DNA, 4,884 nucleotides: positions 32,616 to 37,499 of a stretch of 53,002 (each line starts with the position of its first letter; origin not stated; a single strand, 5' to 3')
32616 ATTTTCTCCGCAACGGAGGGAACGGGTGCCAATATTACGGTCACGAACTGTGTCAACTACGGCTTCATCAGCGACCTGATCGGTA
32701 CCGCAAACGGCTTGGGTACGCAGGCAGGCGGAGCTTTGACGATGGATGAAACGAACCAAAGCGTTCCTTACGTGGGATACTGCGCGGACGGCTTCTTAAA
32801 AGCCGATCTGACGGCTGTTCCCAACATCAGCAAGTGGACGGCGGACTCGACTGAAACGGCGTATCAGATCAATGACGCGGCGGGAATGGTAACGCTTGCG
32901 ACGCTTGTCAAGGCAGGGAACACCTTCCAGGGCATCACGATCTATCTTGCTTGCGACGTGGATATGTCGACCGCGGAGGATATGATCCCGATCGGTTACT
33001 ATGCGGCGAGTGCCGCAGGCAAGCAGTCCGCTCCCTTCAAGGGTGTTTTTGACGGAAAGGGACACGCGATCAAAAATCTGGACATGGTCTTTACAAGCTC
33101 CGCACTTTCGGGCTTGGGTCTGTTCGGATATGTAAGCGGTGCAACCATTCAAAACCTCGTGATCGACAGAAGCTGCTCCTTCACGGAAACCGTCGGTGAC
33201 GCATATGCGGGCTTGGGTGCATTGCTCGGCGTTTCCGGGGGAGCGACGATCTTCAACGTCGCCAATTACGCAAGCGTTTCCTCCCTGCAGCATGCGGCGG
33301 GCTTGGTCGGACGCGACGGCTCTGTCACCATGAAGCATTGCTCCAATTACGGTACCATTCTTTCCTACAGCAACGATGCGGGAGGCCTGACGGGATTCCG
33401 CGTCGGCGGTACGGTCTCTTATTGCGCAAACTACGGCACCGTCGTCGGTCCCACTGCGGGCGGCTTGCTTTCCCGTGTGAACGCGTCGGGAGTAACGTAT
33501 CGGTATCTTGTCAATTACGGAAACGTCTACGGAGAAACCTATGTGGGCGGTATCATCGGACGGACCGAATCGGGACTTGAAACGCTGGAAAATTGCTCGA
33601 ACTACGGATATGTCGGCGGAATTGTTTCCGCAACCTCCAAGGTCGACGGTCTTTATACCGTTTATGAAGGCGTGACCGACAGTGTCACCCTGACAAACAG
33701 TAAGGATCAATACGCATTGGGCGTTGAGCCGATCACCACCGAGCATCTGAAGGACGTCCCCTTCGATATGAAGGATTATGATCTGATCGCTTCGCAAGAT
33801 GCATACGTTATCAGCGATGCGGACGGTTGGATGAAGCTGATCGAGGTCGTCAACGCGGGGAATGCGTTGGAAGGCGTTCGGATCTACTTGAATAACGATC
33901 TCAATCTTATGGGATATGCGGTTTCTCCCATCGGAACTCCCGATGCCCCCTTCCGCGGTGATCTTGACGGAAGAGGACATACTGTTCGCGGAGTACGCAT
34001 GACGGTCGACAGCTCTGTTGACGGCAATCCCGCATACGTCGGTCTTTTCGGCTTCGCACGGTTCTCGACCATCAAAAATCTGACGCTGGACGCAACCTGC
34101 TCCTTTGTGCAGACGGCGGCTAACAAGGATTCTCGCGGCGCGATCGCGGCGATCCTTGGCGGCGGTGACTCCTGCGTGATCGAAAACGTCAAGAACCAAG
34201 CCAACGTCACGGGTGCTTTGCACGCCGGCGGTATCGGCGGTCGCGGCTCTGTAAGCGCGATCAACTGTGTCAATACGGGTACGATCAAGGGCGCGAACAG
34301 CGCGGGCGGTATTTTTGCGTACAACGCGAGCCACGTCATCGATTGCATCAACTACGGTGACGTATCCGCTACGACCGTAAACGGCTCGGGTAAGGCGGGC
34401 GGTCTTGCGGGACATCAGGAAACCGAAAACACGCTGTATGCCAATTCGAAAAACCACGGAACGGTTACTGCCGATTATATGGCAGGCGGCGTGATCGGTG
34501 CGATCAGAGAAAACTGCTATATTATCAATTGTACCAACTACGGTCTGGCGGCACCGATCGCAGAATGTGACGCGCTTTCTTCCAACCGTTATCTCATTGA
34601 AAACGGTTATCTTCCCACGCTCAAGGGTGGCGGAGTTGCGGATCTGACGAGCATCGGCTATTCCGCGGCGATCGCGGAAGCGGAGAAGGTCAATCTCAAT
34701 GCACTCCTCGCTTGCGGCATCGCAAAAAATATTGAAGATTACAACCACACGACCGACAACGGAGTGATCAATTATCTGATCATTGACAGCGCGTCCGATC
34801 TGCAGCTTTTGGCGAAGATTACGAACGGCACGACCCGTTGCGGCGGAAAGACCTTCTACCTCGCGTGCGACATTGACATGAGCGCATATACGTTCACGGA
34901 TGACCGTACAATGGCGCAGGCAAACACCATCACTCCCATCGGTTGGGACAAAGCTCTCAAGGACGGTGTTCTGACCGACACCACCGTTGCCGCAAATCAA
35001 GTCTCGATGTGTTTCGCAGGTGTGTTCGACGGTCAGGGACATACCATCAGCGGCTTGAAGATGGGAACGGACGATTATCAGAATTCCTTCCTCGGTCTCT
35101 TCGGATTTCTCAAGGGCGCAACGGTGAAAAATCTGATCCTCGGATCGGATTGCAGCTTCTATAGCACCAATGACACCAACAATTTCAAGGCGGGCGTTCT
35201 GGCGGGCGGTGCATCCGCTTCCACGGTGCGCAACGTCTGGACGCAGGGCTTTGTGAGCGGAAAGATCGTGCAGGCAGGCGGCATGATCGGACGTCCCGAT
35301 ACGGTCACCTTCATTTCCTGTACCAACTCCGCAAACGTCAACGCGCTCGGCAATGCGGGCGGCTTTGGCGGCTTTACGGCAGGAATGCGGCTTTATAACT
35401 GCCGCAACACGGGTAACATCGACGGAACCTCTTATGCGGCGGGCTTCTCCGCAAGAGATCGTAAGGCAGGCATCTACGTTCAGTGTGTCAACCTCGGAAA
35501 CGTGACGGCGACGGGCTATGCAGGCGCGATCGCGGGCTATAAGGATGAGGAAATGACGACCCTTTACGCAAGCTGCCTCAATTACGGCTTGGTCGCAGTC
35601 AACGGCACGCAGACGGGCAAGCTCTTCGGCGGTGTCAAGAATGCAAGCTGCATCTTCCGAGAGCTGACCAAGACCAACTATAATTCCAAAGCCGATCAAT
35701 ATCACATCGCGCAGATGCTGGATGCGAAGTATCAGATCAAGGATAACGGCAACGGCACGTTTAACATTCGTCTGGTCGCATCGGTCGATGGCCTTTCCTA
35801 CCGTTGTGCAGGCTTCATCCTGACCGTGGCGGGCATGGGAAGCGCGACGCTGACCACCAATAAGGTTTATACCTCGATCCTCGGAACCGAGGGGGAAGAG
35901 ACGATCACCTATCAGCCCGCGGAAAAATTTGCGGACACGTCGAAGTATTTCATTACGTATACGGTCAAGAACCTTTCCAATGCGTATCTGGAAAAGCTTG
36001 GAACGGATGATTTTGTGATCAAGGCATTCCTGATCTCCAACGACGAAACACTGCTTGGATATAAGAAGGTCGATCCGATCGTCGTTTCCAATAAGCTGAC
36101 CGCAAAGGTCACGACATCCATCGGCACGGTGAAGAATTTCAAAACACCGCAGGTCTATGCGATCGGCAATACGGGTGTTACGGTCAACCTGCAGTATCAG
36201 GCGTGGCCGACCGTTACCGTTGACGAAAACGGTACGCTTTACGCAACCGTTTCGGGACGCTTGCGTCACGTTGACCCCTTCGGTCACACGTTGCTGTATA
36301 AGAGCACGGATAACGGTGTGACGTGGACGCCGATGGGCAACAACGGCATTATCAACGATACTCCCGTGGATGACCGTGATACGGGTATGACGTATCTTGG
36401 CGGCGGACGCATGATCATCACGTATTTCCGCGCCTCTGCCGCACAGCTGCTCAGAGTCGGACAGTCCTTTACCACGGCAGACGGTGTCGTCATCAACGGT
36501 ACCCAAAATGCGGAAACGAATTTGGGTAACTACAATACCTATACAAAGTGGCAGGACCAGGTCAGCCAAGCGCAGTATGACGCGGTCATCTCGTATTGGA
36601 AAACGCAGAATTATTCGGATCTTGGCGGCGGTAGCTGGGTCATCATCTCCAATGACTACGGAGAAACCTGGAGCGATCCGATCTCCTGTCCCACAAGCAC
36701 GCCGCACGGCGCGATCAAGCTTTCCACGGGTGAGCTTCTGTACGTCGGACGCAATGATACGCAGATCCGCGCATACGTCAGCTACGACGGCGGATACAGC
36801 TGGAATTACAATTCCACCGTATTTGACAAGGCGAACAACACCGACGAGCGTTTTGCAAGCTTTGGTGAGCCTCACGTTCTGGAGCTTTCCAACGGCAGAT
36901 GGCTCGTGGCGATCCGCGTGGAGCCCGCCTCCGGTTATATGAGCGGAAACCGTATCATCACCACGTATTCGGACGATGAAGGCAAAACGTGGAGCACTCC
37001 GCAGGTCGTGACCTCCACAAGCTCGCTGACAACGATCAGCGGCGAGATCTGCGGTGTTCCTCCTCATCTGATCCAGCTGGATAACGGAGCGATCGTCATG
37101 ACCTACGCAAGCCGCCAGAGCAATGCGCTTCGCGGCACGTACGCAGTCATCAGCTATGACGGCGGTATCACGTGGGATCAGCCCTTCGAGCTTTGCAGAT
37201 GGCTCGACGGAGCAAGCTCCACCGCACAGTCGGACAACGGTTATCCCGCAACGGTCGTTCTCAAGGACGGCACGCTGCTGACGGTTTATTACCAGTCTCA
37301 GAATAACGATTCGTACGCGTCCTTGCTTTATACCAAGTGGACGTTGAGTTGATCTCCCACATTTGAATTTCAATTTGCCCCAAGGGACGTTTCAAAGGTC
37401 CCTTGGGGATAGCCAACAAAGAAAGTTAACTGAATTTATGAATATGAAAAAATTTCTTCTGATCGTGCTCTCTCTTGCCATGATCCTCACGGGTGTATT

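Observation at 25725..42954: Three consecutive ~1850-1950 aa secreted fusion proteins: four beta-helix-like modules, a spacer and a distinct propeller subtype, with no recognisable anchor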

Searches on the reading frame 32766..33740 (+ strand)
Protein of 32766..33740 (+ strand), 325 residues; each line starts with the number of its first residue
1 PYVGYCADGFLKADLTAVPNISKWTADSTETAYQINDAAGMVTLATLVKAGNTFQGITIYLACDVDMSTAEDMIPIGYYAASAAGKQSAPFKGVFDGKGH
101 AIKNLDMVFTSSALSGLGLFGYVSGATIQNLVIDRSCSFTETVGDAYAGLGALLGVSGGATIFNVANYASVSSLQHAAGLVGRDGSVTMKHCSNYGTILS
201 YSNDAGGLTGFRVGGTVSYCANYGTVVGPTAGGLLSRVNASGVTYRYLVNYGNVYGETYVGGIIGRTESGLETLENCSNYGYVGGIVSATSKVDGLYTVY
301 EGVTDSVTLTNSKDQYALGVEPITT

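Call 27: search_protein_families(library=pfam, proteins=[window:32766-33740:+], max_evalue=10)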
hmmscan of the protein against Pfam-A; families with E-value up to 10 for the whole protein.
window:32766-33740:+ (325 aa): 1 family
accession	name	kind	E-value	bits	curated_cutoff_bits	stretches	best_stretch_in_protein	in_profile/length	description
PF07581.17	Glug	-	0.18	12.8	20.5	1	256-279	1-23/28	The GLUG motif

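Call 71: search_solved_structures(query=A6, max_evalue=1, show_alignments=3)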
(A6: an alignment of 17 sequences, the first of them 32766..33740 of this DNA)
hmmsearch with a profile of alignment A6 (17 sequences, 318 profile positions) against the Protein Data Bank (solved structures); distinct sequences matched with E-value up to 1: 3.
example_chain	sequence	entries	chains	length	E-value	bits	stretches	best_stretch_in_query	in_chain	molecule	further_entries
3n6z_A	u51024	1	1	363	2.5e-08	36.4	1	31-283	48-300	putative immunoglobulin A1 protease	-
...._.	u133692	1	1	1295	2.2e-07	33.3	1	122-313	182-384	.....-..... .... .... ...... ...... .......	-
7uvk_A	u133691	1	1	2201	4.6e-07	32.2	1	122-313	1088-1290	IgA1 Protease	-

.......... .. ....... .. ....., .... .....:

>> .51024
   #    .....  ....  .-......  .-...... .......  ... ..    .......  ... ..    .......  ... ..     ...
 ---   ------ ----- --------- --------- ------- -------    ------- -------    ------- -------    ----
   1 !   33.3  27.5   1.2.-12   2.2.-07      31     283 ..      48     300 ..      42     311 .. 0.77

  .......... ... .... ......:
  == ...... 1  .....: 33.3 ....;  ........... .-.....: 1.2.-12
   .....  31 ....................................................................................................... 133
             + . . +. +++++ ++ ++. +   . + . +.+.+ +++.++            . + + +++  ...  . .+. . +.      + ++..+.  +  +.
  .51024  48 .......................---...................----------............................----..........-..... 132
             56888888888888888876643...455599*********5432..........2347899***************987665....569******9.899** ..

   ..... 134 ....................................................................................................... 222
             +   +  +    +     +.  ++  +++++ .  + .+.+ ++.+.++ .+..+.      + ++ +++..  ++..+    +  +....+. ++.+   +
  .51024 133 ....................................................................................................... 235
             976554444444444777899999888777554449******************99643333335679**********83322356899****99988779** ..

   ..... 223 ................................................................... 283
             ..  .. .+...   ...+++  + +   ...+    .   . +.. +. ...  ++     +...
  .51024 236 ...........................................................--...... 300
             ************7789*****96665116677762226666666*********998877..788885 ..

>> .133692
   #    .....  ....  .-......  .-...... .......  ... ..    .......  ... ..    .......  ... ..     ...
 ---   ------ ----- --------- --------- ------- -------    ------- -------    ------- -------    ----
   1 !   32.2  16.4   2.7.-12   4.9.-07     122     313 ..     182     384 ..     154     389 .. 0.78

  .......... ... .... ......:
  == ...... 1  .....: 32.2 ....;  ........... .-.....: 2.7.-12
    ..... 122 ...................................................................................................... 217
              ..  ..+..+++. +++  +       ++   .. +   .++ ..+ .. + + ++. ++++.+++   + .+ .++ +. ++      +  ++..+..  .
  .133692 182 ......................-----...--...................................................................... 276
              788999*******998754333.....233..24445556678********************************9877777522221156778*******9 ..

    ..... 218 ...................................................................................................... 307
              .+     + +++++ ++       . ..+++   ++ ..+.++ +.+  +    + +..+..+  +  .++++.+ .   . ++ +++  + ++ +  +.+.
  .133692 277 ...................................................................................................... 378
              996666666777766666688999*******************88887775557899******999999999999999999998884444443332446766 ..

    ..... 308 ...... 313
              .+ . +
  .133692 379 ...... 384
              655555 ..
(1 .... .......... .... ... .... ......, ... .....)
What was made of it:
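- On GLUG / M26 NTD2 beta-helix domain: The profile of 17 modules hits 3N6Z at E 2.5e-8 and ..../7UVK NTD2 at E 2-5e-7 (call 71).
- The module profile hits 3N6Z at E 2.5e-8 and residues 1088-1290 of 7UVK at about 5e-7 (call 71).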

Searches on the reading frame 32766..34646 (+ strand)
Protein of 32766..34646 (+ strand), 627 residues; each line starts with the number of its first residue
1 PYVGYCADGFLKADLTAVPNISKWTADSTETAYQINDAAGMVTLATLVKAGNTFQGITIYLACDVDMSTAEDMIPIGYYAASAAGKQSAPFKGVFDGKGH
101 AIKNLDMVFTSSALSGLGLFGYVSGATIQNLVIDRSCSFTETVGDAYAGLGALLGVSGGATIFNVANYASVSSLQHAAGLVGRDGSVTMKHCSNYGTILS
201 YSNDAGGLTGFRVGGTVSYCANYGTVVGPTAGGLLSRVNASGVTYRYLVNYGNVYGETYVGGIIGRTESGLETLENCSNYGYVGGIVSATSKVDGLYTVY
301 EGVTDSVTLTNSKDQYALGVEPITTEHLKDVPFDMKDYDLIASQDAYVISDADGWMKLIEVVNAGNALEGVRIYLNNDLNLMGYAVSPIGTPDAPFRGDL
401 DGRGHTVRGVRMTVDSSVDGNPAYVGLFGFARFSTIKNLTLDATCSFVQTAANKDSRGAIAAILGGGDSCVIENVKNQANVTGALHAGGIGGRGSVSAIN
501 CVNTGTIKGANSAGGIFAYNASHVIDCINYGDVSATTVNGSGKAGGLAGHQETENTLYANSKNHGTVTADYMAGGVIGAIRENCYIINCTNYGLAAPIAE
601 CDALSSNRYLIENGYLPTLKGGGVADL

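Call 40: predict_structure(alignment_id=A3)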
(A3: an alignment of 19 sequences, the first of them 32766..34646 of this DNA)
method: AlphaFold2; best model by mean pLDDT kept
length: 627 residues; sequences in the alignment: 19
mean_pLDDT: 89.3   pTM: 0.69
mean pLDDT of the five models: 89.3, 88.6, 88.0, 87.9, 86.2
residues with pLDDT >= 90: 388; 70-90: 213; 50-70: 24; < 50: 2
segments of 3 or more residues with pLDDT < 50: none
pLDDT, mean of each block of 10 residues (from residue 1): 75 90 91 96 95 96 91 89 84 95 92 87 96 92 84 94 94 94 92 91 94 92 88 90 88 87 91 90 73 89 87 74 51 85 84 96 89 90 93 92 90 91 94 90 96 83 93 93 96 90 96 94 89 92 95 85 95 95 86 90 88 86 73
secondary structure, 60 per line:
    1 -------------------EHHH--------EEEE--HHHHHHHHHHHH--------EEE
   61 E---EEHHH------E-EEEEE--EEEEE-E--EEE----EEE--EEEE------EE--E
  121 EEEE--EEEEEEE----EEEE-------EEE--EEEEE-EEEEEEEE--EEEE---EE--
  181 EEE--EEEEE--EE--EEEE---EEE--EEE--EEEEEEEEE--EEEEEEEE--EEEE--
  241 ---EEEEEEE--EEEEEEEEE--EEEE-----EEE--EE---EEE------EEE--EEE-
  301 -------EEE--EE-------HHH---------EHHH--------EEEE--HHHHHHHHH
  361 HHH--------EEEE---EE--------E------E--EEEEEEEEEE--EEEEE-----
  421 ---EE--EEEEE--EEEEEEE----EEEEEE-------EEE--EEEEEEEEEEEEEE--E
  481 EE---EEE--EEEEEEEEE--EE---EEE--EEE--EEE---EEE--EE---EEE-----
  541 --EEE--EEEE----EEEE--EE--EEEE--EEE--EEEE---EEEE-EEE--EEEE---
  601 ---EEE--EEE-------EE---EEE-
elements in order: E32-35 H38-49 E58-61 E78-82 E85-89 E94-96 E101-103 E106-109 E120-124 E127-133 E138-141 E149-151 E154-158 E160-167 E170-173 E181-183 E186-190 E197-200 E204-206 E209-211 E214-222 E225-232 E235-238 E244-250 E253-261 E264-267 E273-275 E283-285 E292-294 E297-299 E308-310 E346-349 H352-363 E372-375 E399-408 E411-415 E428-432 E435-441 E446-451 E459-461 E464-477 E480-482 E486-488 E491-499 E507-509 E512-514 E517-519 E523-525 E533-535 E543-545 E548-551 E556-559 E566-569 E572-574 E577-580 E584-587 E589-591 E594-597 E604-606 E609-611 E624-626
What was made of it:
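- On GLUG / M26 NTD2 beta-helix domain: The model of two modules has pLDDT 89.3 (call 40).
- Module fold: the AlphaFold model has pLDDT 89.3 (call 40).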

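Call 43: fold_search(model_id=the predicted structure, library=pdb)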
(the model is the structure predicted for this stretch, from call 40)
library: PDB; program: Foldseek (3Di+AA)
matches with E <= 10: 267; with E <= 0.001: 4
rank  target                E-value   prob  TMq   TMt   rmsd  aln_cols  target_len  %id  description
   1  3n6z                  6.6e-06  1.00  0.35  0.62   4.7       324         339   18  Crystal structure of a putative immunoglobulin A1 protease (BACOVA_03286) from Bacteroides ovatus at 1.30 A resolution (released 2010-07-21)
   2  8bwk_C                4.9e-05  0.96  0.21  0.19  16.3       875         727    9  Metagenomic derived PL6 alginate lyase (released 2023-12-20)
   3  8bwk_B                2.7e-04  0.91  0.22  0.20  16.6       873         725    9  Metagenomic derived PL6 alginate lyase (released 2023-12-20)
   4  8bwk_A                3.0e-04  0.75  0.18  0.16  16.1       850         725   10  Metagenomic derived PL6 alginate lyase (released 2023-12-20)
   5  7o7t                  1.2e-03  0.54  0.16  0.15  16.5       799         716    8  Structure of the PL6 family alginate lyase Patl3640 from Pseudoalteromonas atlantica T6c in complex with 4-deoxy-L-eryth (released 2021-07-28)
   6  5lw3                  1.4e-03  0.92  0.19  0.29  17.1       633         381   10  Azotobacter vinelandii Mannuronan C-5 epimerase AlgE6 A-module (released 2017-10-25)
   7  5m5z_A                3.0e-03  0.72  0.21  0.18  20.4       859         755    9  Chaetomium thermophilum beta-1-3-glucanase (released 2017-05-17)
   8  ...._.                5.7e-03  1.00  0.29  0.15   8.2       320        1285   16  IgA1 Protease with IgA1 substrate (released 2022-11-23)
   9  7uvk                  8.1e-03  1.00  0.27  0.14   9.4       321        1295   14  G. haemolysans IgA1 protease (released 2022-11-23)
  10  6xja_P                8.5e-03  1.00  0.28  0.15   8.1       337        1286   13  Streptococcus Pneumoniae IgA1 Protease with IgA1 substrate (released 2021-01-20)
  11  8bwk_D                1.2e-02  0.23  0.17  0.16  16.1       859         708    9  Metagenomic derived PL6 alginate lyase (released 2023-12-20)
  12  3eqn_A                1.6e-02  0.23  0.17  0.15  22.5       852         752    8  Crystal structure of beta-1,3-glucanase from Phanerochaete chrysosporium (Lam55A) (released 2009-02-03)
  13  6xjb                  1.7e-02  1.00  0.25  0.13   9.0       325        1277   14  IgA1 Protease (released 2020-12-09)
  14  5gkd_A                2.3e-02  0.28  0.20  0.18  15.6       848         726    8  Structure of PL6 family alginate lyase AlyGC (released 2017-02-08)
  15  9beu_A                3.2e-02  0.11  0.13  0.13  20.7       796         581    8  Structure of GH110B in complex with a lambda-carrageenan oligosaccharide (released 2025-08-27)
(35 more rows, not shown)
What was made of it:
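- Closest known: BACOVA_03286. Same: The match includes the helical cap, the F-x-x-x-FDG-x-x-H head and the AGGI-x-G coils (calls 43, 71).
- On GLUG / M26 NTD2 beta-helix domain: Foldseek gives 3N6Z, IgA1 proteases and generic right-handed beta-helices (call 43).
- IgA1 proteases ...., 7UVK and 6XJA match at probability 1.0, followed by PL6, AlgE and pectate-lyase beta-helices (call 43). Beta-helix arrays are common in adhesins, and Foldseek lists Ag43, UpaB and SRRP among weak hits (call 43). Foldseek finds PL6 alginate lyases, AlgE epimerases, GH55, GH110, pectate lyases and tailspike depolymerases (call 43).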

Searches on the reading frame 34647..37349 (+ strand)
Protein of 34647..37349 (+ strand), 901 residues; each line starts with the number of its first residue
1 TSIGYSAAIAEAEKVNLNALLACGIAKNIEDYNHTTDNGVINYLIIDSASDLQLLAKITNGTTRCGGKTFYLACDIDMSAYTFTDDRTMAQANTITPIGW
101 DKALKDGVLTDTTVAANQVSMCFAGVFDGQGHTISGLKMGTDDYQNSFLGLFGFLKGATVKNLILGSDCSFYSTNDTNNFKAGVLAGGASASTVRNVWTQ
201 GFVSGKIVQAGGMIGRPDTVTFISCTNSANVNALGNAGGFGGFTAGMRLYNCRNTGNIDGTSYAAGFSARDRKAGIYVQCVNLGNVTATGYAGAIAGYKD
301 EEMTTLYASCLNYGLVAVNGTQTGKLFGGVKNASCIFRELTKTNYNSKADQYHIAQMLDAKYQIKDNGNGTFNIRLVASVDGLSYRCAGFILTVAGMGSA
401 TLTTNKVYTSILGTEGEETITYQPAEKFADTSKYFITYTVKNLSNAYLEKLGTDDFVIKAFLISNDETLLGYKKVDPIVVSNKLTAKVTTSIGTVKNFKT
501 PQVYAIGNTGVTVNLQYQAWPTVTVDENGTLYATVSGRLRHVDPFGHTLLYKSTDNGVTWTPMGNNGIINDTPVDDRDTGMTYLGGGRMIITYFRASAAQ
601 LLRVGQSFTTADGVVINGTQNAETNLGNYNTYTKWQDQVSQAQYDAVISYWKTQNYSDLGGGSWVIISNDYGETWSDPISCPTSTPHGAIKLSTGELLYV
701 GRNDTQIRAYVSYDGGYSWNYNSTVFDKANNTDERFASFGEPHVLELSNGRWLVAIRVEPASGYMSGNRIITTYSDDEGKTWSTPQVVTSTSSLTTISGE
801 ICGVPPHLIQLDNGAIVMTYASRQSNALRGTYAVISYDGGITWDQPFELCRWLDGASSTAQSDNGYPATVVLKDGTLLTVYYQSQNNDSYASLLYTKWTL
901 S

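Call 68: search_protein_representatives(protein=window:34647-37349:+)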
Query: 901 residues. Proteins with E-value up to 0.001 (for the whole library): 6031; up to 1e-10: 1563; up to 1e-30: 214. The best 150 are listed.
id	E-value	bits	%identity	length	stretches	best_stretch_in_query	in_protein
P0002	0.0e+00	1314.7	49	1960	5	2-775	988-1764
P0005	9.0e-277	937.2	43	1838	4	3-900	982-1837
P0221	1.0e-252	857.6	44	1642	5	2-767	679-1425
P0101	2.7e-109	383.0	50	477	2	482-759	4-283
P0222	4.8e-84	299.5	37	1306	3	511-900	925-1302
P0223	2.3e-83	297.3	51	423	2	630-900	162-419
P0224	3.6e-77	276.8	36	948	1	45-900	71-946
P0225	1.1e-75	271.8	34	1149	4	37-442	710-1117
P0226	5.9e-70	252.9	47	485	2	627-900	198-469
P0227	1.4e-68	248.4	41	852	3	515-901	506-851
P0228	8.2e-68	245.8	45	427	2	634-900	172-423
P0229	1.5e-64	235.0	45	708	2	502-760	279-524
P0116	5.3e-64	233.2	44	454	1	500-900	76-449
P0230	6.2e-64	233.0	36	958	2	340-900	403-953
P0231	1.4e-63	231.8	32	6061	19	120-336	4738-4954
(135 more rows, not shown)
